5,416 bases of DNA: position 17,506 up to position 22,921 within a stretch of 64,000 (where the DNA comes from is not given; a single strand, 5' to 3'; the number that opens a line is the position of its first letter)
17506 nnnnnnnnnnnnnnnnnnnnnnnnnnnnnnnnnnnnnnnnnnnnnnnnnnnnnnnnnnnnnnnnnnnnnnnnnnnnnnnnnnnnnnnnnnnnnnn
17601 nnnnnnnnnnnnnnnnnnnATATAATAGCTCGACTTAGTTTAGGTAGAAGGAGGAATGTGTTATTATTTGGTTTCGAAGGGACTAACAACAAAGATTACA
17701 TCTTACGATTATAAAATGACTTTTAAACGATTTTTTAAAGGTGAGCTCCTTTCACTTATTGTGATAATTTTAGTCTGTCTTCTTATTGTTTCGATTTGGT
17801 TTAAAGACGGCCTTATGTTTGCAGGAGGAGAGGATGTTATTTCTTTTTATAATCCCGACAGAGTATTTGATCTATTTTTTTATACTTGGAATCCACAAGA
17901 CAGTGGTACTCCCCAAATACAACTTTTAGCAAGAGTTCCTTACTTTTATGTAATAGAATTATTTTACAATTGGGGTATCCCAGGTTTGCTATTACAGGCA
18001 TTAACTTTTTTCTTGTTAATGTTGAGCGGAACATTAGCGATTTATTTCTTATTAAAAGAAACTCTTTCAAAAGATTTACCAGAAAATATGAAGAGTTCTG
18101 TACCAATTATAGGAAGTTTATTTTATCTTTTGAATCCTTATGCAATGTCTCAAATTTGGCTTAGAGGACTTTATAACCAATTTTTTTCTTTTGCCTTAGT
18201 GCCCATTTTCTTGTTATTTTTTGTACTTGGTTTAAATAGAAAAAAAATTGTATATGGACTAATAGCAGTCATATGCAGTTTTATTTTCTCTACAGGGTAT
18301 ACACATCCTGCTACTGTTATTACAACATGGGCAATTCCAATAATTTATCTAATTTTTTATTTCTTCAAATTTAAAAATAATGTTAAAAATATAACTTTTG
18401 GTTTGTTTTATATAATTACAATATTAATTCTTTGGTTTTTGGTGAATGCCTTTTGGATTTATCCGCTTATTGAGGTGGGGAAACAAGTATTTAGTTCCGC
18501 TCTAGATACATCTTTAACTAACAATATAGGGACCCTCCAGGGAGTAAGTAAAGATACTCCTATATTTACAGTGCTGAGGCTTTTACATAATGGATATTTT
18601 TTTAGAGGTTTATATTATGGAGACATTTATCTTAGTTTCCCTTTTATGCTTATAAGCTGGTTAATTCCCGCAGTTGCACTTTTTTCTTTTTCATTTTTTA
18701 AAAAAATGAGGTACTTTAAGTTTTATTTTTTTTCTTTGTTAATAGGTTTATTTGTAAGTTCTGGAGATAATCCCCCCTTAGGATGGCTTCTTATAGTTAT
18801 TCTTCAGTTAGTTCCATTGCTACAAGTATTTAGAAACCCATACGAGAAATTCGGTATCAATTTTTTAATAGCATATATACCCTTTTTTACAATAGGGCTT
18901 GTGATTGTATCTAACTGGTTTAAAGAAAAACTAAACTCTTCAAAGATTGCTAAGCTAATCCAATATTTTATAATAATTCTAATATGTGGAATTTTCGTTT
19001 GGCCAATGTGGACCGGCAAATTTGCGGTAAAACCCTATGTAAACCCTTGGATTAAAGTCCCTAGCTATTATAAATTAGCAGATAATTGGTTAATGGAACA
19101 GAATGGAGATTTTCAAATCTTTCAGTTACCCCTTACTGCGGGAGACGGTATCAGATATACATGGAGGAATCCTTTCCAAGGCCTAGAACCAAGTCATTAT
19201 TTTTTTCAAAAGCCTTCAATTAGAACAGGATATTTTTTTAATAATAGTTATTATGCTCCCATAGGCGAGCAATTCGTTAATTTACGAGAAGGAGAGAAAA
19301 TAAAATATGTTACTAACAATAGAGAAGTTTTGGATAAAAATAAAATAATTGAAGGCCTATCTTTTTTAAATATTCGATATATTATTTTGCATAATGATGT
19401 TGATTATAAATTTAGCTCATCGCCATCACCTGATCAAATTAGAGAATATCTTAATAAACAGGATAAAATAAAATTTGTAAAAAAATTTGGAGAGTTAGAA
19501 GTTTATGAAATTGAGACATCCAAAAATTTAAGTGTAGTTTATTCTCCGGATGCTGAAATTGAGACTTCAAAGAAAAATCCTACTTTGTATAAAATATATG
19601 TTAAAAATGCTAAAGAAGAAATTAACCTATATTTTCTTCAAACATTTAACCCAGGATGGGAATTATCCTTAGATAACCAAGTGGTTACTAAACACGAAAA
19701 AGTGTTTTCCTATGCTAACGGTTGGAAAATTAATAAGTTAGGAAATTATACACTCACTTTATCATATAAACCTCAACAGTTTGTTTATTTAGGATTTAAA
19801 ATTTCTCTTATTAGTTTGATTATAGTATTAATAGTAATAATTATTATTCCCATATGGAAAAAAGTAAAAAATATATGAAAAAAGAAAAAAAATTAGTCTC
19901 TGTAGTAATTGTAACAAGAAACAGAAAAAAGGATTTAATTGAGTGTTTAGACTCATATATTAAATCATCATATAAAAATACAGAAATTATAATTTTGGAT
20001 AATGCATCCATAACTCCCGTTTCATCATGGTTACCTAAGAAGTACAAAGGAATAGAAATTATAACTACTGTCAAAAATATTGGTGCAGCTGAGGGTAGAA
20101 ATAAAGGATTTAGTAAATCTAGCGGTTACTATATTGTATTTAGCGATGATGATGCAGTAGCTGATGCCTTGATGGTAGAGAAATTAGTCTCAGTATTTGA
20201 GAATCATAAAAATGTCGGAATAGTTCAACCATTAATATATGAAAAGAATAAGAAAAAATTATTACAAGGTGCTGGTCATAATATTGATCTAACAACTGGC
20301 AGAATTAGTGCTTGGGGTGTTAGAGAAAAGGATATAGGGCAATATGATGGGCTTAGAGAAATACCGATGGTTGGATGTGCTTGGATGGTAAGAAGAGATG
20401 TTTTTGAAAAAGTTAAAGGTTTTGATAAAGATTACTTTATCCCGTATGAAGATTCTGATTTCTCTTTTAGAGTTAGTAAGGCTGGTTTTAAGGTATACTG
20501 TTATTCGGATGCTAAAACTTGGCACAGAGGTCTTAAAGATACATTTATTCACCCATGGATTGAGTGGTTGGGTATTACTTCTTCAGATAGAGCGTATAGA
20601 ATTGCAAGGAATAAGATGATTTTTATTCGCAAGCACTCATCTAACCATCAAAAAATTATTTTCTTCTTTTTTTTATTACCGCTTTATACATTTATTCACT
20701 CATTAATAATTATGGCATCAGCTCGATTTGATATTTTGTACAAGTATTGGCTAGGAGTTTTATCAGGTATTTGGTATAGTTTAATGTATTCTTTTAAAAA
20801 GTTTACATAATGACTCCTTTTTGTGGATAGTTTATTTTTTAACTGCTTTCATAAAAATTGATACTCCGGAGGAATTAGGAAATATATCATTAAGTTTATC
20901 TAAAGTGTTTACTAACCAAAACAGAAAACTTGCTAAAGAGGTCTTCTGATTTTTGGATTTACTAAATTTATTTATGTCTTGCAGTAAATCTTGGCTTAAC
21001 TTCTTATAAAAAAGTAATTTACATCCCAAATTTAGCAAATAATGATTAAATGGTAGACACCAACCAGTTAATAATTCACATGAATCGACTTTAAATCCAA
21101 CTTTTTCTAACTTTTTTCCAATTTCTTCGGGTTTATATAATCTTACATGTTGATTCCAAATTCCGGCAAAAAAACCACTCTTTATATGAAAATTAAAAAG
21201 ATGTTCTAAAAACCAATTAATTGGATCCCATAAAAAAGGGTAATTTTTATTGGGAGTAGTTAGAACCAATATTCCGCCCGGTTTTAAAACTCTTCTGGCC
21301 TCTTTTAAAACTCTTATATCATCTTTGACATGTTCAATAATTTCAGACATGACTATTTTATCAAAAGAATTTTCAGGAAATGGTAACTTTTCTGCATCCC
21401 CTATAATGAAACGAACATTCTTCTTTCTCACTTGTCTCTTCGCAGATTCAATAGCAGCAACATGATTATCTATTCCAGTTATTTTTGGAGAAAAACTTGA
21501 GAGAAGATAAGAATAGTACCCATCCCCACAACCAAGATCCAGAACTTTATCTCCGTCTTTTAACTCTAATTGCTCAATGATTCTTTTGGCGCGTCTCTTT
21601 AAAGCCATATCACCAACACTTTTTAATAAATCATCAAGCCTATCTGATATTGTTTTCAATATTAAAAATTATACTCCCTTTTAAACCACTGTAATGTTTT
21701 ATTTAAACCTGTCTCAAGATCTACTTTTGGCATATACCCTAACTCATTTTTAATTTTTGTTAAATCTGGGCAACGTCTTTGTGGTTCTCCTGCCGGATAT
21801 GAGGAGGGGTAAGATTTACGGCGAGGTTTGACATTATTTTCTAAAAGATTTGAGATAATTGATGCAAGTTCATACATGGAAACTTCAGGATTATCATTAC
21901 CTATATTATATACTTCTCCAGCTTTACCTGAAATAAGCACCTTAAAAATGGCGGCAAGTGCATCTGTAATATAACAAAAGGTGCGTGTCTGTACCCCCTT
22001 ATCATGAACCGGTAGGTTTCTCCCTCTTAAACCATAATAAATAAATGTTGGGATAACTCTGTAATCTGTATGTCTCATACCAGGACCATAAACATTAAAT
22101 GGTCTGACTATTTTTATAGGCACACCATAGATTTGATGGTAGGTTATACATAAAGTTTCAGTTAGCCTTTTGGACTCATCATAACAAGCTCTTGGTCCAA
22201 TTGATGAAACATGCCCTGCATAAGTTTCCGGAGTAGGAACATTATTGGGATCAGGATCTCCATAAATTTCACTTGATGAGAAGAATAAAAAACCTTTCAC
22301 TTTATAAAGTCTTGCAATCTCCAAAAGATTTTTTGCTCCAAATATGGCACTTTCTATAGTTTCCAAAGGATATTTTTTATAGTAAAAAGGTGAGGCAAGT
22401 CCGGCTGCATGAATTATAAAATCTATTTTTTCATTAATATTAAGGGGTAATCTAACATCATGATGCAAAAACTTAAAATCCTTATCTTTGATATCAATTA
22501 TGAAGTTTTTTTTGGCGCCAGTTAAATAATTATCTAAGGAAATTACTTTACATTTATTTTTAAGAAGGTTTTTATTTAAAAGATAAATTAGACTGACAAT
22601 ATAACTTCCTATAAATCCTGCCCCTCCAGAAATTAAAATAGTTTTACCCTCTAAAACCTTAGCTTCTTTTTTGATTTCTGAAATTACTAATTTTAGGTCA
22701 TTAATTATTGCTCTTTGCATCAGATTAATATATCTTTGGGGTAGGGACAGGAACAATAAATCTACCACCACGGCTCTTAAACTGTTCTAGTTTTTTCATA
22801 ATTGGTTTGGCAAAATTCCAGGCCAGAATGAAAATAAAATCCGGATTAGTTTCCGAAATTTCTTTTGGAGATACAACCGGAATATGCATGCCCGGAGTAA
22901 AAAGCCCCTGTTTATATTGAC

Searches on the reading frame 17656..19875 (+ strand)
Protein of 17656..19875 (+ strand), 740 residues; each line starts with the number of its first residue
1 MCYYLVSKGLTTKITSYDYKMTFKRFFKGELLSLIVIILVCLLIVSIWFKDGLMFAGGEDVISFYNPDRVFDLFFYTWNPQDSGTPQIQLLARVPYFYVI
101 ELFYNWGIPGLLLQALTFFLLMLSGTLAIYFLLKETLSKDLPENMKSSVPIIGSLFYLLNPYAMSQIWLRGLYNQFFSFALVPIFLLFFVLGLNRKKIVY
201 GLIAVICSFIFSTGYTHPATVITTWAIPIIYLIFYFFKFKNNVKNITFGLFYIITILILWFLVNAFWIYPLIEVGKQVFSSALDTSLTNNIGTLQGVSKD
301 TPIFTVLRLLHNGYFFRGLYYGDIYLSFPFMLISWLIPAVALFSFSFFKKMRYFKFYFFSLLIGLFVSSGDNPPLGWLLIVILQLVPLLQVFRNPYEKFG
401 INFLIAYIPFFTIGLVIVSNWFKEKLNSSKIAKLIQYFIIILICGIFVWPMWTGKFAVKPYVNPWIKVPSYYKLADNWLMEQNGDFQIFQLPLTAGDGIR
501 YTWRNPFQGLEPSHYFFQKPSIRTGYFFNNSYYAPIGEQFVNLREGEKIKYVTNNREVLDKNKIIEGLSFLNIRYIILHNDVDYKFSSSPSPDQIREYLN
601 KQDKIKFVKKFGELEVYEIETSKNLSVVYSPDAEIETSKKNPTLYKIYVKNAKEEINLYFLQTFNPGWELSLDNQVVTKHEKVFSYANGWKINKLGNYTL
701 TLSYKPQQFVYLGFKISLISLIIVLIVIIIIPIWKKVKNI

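Call 9: search_protein_families(library=pfam, proteins=[window:17656-19875:+], max_evalue=0.001)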
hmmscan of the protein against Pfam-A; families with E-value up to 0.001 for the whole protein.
window:17656-19875:+ (740 aa): 1 family
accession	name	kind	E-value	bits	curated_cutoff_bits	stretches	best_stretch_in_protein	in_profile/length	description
PF11847.13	GT-C_AftD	-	1.6e-09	36.7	26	1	105-636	66-565/661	Alpha-(1->3)-arabinofuranosyltransferase, N-terminal GT-C domain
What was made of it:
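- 17656..19878 (+): AftD-like GT-C (740 aa). PF11847 at 36.7 bits against a cut-off of 26 (call 9).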

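Call 58: search_protein_families(library=ncbifam, proteins=[window:17656-19875:+], max_evalue=0.001)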
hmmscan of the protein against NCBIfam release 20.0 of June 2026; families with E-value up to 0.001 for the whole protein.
window:17656-19875:+ (740 aa): 0 families

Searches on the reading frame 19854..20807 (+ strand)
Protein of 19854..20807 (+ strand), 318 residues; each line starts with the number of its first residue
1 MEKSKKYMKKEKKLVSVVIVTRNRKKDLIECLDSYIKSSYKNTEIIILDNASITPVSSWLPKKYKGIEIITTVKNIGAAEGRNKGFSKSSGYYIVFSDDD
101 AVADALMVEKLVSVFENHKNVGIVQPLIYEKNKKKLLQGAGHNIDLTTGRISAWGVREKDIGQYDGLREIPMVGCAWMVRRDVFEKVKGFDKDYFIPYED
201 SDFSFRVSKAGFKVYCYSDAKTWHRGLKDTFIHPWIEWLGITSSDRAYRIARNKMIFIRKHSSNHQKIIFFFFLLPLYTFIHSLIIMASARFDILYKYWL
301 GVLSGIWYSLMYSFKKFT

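Call 9: search_protein_families(library=pfam, proteins=[window:19854-20807:+], max_evalue=0.001)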
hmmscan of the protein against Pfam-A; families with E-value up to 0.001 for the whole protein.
window:19854-20807:+ (318 aa): 7 families
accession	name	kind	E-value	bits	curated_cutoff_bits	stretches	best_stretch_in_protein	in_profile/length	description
PF00535.33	Glycos_transf_2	-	2.1e-25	90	23.3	1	16-187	1-167/168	Glycosyl transferase family 2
PF13641.12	Glyco_tranf_2_3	-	3.6e-15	57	27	1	15-224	3-211/230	Glycosyltransferase like family 2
PF13632.12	Glyco_trans_2_3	-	7.4e-11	42.7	27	1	93-296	1-183/198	Glycosyl transferase family group 2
PF10111.15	Glyco_tranf_2_2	-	4.1e-08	33.5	27.3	1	16-214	1-206/276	Glycosyltransferase like family 2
PF13712.12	Glyco_tranf_2_5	-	8.3e-05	22.8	27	0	61-124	25-88/210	Glycosyltransferase like family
PF02709.20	Glyco_transf_7C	-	0.00018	21.6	23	1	172-218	19-66/78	N-terminal domain of galactosyltransferase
PF13506.12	Glyco_transf_21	-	0.00043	20.2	21.7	0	85-227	25-157/174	Glycosyl transferase family 21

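Call 20: search_protein_families(library=ncbifam, proteins=[window:19854-20807:+], max_evalue=0.00001)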
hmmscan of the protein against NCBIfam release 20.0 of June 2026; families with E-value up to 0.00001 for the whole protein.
window:19854-20807:+ (318 aa): 16 families
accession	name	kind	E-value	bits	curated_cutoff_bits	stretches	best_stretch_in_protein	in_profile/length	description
TIGR01556.1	rhamnosyltran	subfamily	3.8e-21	75.5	200.55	1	30-292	8-268/281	rhamnosyltransferase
NF041875.1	EPS_EpsD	equivalog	2.5e-20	73.1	370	1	15-125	1-114/325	exopolysaccharide biosynthesis glycosyltransferase EpsD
TIGR03965.1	mycofact_glyco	equivalog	6.6e-20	71.4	280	1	9-225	70-281/467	mycofactocin biosynthesis glycosyltransferase MftF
NF038299.1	EPS_HpsN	equivalog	3.5e-15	55.8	425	1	14-227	2-223/317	hormogonium polysaccharide biosynthesis glycosyltransferase HpsN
NF041394.1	GtaseAglG_Halo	equivalog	1.3e-13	50.9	440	1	15-193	3-177/304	glucosyl-dolichyl phosphate glucuronosyltransferase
NF007482.0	PRK10073.1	equivalog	6.8e-13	48.3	423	1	8-117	1-112/334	glycosyltransferase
TIGR03937.1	PgaC_IcaA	equivalog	3.9e-11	42.5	422.3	1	3-223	35-249/407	poly-beta-1,6-N-acetyl-D-glucosamine synthase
NF047683.1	TeichurnBiosyTuaG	equivalog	9.6e-11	41.8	400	1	8-117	1-113/252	teichuronic acid biosynthesis protein TuaG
NF053739.1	GlytfEpsEBac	equivalog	5.7e-10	38.6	450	1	15-124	3-116/265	glycosyltransferase EpsE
NF050113.1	gal_furan_GlfT1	equivalog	2.6e-08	33.5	330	1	16-214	2-196/290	galactofuranosyltransferase GlfT1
NF007453.0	PRK10018.1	equivalog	6e-08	32.7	382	1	8-130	1-122/280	colanic acid biosynthesis glycosyltransferase WcaA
TIGR04017.1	WcaA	equivalog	1.7e-07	31.1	495.75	1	10-129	2-120/279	colanic acid biosynthesis glycosyltransferase WcaA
TIGR04283.1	glyco_like_mftF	equivalog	2.4e-07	30.6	182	1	15-217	1-178/221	TIGR04283 family arsenosugar biosynthesis glycosyltransferase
NF050050.1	ProtGlycPglI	equivalog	4e-07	29.7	500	1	14-119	3-112/306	GalNAc(5)-diNAcBac-PP-undecaprenol beta-1,3-glucosyltransferase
TIGR03111.1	glyc2_xrt_Gpos1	hypoth_equivalog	4.6e-07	29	363.95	1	7-128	43-169/439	TIGR03111 family XrtG-associated glycosyltransferase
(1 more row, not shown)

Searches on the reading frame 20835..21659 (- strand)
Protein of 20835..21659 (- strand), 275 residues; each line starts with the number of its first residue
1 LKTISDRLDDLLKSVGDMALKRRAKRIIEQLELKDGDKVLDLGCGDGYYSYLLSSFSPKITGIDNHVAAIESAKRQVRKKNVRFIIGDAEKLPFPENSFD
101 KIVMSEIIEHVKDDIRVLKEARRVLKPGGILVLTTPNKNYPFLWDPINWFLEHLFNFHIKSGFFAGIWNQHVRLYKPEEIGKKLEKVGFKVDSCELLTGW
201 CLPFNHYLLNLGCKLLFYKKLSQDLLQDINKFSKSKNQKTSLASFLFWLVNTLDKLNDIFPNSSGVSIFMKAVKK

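Call 9: search_protein_families(library=pfam, proteins=[window:20835-21659:-], max_evalue=0.001)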
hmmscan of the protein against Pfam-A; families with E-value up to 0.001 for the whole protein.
window:20835-21659:- (275 aa): 21 families
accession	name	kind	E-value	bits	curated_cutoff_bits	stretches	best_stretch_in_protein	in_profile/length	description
PF08241.18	Methyltransf_11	-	1.7e-26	93.1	21.2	1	40-133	1-95/95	Methyltransferase domain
PF13847.12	Methyltransf_31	-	2.4e-26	92.6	27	1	34-139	2-115/145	Methyltransferase domain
PF13489.12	Methyltransf_23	-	7.8e-24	84.7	27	1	21-193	6-163/164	Methyltransferase domain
PF13649.12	Methyltransf_25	-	3.8e-23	82.4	27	1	39-129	1-97/97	Methyltransferase domain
PF01209.24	Ubie_methyltran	-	6e-17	62.2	20.1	1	20-137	31-156/233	ubiE/COQ5 methyltransferase family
PF08242.18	Methyltransf_12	-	7.2e-15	55.9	30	1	40-131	1-98/98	Methyltransferase domain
PF05175.20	MTS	-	8.9e-12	45.4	23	1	27-135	23-140/170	Methyltransferase small domain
PF07021.18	MetW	-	2.5e-10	40.7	21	1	27-126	6-103/193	Methionine biosynthesis protein MetW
PF02353.26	CMAS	-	3.8e-09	36.7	27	1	19-135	46-166/273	Mycolic acid cyclopropane synthetase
PF08003.17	Methyltransf_9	-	4.9e-08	32.8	23.8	1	25-135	105-219/315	Protein of unknown function (DUF1698)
PF01135.25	PCMT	-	1.2e-07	32.1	20.3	1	27-133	65-171/210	Protein-L-isoaspartate(D-aspartate) O-methyltransferase (PCMT)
PF03141.22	Methyltransf_29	-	1.7e-07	30.6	23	1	37-137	119-221/506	Putative S-adenosyl-L-methionine-dependent methyltransferase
PF05401.17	NodS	-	3e-07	30.9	24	1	30-126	36-137/201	Nodulation protein S (NodS)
PF05148.21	Methyltransf_8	-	1.2e-06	29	27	1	25-133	61-156/219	Hypothetical methyltransferase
PF06325.19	PrmA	-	2.5e-05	24.3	22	1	28-133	155-258/296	Ribosomal protein L11 methyltransferase (PrmA)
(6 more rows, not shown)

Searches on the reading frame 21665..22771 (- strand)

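Call 9: search_protein_families(library=pfam, proteins=[window:21665-22771:-], max_evalue=0.001)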
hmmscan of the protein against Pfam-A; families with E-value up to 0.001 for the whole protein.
window:21665-22771:- (369 aa): 5 families
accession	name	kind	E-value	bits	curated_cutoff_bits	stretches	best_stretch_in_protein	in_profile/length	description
PF01370.27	Epimerase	-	7.4e-44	150.4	20.9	1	45-291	1-240/240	NAD dependent epimerase/dehydratase family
PF16363.11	GDP_Man_Dehyd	-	4e-36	125.6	27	1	46-358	1-331/332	GDP-mannose 4,6 dehydratase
PF02719.21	Polysacc_synt_2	-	2.5e-11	43.8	20.2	1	45-166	1-128/293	Polysaccharide biosynthesis protein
PF01073.25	3Beta_HSD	-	1.5e-10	41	22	1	46-236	1-190/280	3-beta hydroxysteroid dehydrogenase/isomerase family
PF07993.18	NAD_binding_4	-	9.2e-08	32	20.1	1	112-235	85-218/258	Male sterility protein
